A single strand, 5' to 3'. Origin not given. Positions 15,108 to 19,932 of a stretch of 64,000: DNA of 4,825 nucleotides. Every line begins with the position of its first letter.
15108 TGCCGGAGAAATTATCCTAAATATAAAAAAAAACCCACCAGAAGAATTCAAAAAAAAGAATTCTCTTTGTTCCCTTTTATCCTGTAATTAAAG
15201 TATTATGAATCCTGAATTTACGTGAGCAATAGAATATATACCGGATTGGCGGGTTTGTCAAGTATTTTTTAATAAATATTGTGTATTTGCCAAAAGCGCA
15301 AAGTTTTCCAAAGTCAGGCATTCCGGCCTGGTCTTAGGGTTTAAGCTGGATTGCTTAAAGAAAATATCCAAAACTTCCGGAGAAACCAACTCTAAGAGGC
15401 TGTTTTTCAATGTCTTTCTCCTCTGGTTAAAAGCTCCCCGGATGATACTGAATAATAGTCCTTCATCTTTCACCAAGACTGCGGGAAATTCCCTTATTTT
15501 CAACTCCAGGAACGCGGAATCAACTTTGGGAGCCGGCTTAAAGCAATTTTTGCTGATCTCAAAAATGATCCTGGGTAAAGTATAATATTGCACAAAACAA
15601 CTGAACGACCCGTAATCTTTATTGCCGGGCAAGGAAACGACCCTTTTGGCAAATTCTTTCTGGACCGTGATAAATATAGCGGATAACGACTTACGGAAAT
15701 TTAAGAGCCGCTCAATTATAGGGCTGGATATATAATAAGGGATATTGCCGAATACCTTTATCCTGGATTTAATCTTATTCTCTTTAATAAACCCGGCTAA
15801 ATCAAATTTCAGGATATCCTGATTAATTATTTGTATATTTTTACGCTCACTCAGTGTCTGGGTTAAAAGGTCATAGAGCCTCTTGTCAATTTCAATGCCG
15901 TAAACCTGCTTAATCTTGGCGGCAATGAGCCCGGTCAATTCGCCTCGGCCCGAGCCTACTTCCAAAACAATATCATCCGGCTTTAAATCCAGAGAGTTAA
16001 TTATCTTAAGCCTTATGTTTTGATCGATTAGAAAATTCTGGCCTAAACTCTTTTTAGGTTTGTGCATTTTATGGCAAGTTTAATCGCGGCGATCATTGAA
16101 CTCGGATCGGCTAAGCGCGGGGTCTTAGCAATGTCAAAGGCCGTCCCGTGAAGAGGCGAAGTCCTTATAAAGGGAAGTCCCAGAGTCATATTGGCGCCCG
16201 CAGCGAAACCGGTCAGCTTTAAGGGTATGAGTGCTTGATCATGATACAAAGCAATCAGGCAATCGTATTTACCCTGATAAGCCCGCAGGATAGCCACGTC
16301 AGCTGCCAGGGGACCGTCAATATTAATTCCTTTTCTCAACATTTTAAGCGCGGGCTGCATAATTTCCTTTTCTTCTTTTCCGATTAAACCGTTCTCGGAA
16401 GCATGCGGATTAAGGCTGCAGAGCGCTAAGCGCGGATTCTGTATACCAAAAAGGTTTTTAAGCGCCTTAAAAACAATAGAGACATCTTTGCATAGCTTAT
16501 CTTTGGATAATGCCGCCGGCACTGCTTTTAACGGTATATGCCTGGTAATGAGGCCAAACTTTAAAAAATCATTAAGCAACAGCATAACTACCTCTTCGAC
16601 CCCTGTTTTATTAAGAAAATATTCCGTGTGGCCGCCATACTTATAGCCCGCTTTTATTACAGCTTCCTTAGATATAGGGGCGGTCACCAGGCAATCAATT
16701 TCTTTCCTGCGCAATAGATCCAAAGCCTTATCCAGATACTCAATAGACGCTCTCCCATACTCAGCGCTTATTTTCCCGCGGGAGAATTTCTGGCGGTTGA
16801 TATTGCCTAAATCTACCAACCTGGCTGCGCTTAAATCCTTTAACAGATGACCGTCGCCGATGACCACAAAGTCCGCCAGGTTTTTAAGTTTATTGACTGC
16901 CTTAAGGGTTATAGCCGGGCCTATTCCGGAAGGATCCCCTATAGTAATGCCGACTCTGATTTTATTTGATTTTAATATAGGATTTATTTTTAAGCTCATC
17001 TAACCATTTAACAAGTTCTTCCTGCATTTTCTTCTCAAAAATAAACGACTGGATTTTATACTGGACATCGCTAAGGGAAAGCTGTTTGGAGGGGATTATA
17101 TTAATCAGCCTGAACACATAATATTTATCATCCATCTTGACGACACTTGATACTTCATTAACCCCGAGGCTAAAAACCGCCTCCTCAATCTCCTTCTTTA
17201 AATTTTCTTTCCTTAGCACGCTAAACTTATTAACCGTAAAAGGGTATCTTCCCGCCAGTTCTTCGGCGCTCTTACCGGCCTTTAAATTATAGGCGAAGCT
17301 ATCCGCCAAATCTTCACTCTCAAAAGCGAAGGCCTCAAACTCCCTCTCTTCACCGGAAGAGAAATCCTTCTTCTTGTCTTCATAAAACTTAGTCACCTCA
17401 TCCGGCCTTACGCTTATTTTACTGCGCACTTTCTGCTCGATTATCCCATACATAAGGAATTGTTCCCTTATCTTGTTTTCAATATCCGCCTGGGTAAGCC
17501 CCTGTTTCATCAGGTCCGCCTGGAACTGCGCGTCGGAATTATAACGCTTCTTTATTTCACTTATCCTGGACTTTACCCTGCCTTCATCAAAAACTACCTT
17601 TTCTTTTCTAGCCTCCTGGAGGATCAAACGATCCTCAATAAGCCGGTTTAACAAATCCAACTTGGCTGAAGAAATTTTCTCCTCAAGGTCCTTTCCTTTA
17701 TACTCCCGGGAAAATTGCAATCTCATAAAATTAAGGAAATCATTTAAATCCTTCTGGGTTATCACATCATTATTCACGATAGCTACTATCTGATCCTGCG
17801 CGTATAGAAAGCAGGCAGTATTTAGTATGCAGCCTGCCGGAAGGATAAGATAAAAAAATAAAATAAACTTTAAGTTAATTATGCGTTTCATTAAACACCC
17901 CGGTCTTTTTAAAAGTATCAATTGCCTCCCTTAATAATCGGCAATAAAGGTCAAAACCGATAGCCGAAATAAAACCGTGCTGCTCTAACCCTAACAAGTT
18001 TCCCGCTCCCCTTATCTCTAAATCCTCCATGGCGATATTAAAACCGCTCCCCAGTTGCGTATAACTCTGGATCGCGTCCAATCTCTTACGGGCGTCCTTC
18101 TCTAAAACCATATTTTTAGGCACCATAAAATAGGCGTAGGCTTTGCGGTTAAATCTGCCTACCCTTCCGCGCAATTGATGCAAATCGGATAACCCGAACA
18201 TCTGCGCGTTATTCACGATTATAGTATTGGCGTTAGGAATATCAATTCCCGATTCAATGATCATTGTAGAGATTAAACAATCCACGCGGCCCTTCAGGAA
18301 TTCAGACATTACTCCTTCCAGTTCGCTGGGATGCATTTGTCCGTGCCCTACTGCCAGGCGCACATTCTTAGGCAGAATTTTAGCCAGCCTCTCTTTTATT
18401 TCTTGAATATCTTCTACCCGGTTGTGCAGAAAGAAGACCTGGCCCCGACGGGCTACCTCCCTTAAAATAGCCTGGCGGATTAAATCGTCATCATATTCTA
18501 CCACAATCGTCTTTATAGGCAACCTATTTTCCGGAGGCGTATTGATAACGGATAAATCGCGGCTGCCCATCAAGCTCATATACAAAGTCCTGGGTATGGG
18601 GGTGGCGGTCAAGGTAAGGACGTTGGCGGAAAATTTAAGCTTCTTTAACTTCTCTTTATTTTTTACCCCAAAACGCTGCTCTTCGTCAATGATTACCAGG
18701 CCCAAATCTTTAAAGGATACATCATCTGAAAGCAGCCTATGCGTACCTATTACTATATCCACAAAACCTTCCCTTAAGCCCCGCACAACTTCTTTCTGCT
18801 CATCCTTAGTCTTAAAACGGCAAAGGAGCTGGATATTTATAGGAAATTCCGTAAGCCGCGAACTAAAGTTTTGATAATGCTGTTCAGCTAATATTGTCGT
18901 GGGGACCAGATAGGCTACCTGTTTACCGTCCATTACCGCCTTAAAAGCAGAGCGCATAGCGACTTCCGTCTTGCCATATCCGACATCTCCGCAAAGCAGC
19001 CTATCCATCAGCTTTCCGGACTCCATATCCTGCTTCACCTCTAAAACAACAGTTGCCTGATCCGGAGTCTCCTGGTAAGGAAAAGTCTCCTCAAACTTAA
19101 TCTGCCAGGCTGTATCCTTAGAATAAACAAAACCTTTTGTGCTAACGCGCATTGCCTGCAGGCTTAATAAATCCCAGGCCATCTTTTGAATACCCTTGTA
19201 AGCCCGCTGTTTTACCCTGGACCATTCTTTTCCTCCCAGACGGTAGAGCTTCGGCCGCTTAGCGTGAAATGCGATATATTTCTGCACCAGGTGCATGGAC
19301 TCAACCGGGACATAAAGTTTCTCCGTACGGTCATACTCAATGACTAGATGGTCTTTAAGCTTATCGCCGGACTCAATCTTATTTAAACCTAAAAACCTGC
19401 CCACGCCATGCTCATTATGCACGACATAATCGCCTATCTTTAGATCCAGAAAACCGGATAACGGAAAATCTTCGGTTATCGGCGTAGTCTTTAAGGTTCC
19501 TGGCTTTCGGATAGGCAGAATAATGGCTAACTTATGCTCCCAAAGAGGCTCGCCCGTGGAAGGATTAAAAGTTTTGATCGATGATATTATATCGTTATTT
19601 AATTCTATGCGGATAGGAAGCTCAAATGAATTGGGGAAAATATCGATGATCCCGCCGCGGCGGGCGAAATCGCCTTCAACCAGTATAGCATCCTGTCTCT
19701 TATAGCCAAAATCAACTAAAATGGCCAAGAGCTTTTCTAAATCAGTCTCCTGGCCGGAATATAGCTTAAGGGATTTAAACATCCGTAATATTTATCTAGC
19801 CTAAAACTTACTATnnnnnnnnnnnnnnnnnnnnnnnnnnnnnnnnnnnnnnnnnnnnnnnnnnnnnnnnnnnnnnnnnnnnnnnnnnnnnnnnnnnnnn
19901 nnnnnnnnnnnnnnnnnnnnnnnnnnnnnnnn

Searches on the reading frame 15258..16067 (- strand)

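Call 66: search_protein_families(library=ncbifam, proteins=[window:15258-16067:-], max_evalue=1e-10)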
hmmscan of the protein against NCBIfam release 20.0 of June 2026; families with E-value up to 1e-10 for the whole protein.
window:15258-16067:- (269 aa): 18 families
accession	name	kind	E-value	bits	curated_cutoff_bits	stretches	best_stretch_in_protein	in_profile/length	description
TIGR00755.1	ksgA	equivalog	9.2e-75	251.3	171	1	2-262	1-255/256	16S rRNA (adenine(1518)-N(6)/adenine(1519)-N(6))-dimethyltransferase RsmA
NF000499.2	Erm23S_rRNA_broad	equivalog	8.7e-50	169.4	212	1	8-259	1-240/244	23S ribosomal RNA methyltransferase Erm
NF011486.0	PRK14896.1-1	equivalog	6e-32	110.8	450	1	7-224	25-233/284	16S ribosomal RNA methyltransferase A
NF000337.1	erm_SHROVE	exception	9.4e-30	103.7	320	1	5-242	3-229/248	ErmE/ErmH/ErmO/ErmR family 23S rRNA (adenine(2058)-N(6))-methyltransferase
NF012220.1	erm_B_23S_MT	exception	7e-26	91.2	525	1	8-190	7-176/245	23S rRNA (adenine(2058)-N(6))-methyltransferase Erm(B)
NF000411.1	Erm45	exception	7.6e-26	91.4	525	1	8-189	7-175/245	23S rRNA (adenine(2058)-N(6))-methyltransferase Erm(45)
NF000412.1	Erm43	exception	7.1e-24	84.6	500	1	9-204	9-190/243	23S rRNA (adenine(2058)-N(6))-methyltransferase Erm(43)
NF045543.1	erm_G_23S_MT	exception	1.2e-22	80.8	515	1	9-192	9-179/244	23S rRNA (adenine(2058)-N(6))-methyltransferase Erm(G)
NF012219.1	erm_C_23S_MT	exception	2e-21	76.7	530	1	9-192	9-179/244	23S rRNA (adenine(2058)-N(6))-methyltransferase Erm(C)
NF012222.1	erm_A_23S_MT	exception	3e-21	76.1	475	1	9-202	9-188/243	23S rRNA (adenine(2058)-N(6))-methyltransferase Erm(A)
NF000077.1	Erm42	exception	3.1e-17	62.8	600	1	10-244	20-244/303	23S rRNA (adenine(2058)-N(6))-methyltransferase Erm(42)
NF012223.0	erm_F_23S_MT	exception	1.3e-16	60.7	575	1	4-193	7-186/266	23S rRNA (adenine(2058)-N(6))-methyltransferase Erm(F)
NF012218.0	erm_38_23S_MT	exception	1.7e-16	60.1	800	1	2-262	5-257/386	23S rRNA (adenine(2058)-N(6))-methyltransferase Erm(38)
NF000024.1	ErmS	exception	2.6e-16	59.8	675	1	5-241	60-287/319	23S rRNA (adenine(2058)-N(6))-methyltransferase Erm(S)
NF042938.1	Erm55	exception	7.1e-16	58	525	1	5-258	8-249/270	23S rRNA (adenine(2058)-N(6))-methyltransferase Erm(55)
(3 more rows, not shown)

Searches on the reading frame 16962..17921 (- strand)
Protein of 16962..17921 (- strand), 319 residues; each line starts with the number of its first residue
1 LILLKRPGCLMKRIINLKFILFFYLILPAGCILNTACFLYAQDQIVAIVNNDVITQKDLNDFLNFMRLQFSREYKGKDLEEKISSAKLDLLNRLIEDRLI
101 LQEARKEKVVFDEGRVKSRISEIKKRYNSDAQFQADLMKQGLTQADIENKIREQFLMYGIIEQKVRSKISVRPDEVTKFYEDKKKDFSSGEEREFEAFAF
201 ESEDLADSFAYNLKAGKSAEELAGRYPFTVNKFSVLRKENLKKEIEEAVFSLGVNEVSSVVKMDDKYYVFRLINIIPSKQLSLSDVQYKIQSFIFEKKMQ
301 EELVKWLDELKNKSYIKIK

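Call 66: search_protein_families(library=ncbifam, proteins=[window:16962-17921:-], max_evalue=1e-10)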
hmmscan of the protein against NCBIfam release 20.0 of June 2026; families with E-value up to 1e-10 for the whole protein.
window:16962-17921:- (319 aa): 2 families
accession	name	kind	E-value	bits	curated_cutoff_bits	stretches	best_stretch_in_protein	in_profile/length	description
NF000809.0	PRK00059.1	equivalog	1.9e-22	80.1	303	1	41-318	33-330/336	peptidylprolyl isomerase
NF008038.0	PRK10770.1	equivalog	1.9e-18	66.5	394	1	29-181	11-162/431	peptidylprolyl isomerase SurA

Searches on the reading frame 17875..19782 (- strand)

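Call 66: search_protein_families(library=ncbifam, proteins=[window:17875-19782:-], max_evalue=1e-10)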
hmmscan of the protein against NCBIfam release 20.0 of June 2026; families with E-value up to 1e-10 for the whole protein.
window:17875-19782:- (635 aa): 21 families
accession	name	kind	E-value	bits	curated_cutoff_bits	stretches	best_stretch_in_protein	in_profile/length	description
TIGR00580.2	mfd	equivalog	5.6e-266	885.4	800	2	104-627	300-822/907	transcription-repair coupling factor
NF007966.0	PRK10689.1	equivalog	2e-200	668.3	1329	1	109-626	472-988/1148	transcription-repair coupling factor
NF008168.0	PRK10917.2-2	equivalog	1.2e-121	407.5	718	1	214-605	342-738/795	ATP-dependent DNA helicase RecG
NF008165.0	PRK10917.1-3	equivalog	1.4e-117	394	711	1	210-605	237-635/692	ATP-dependent DNA helicase RecG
TIGR00643.1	recG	equivalog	2.7e-113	379.8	659.4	1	214-605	214-608/629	ATP-dependent DNA helicase RecG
NF008170.0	PRK10917.2-4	equivalog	6.5e-99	332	975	1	220-604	383-770/826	ATP-dependent DNA helicase RecG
NF008163.0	PRK10917.1-1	equivalog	3.8e-95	319.7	796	1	206-606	234-644/692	ATP-dependent DNA helicase RecG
NF008164.0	PRK10917.1-2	equivalog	9e-93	311.8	785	1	210-604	249-645/704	ATP-dependent DNA helicase RecG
NF008166.0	PRK10917.1-4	equivalog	6.7e-86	288.9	864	1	222-603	261-654/705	ATP-dependent DNA helicase RecG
NF008167.0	PRK10917.2-1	equivalog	2.4e-79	267.3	995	1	228-606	275-688/744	ATP-dependent DNA helicase RecG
NF008169.0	PRK10917.2-3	equivalog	1.6e-58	198.8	555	1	208-603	202-581/610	ATP-dependent DNA helicase RecG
NF003673.1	PRK05298.1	equivalog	5.3e-18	64.7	743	1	4-91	155-243/653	excinuclease ABC subunit UvrB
TIGR00595.1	priA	equivalog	1.8e-17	63.1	230.35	1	262-378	1-112/509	replication restart helicase PriA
NF004066.1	PRK05580.1-3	equivalog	1.6e-16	59.8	813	1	225-378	240-386/788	primosomal protein N'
TIGR00631.1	uvrb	equivalog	6.7e-16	57.7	750.1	0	5-90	156-242/658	excinuclease ABC subunit UvrB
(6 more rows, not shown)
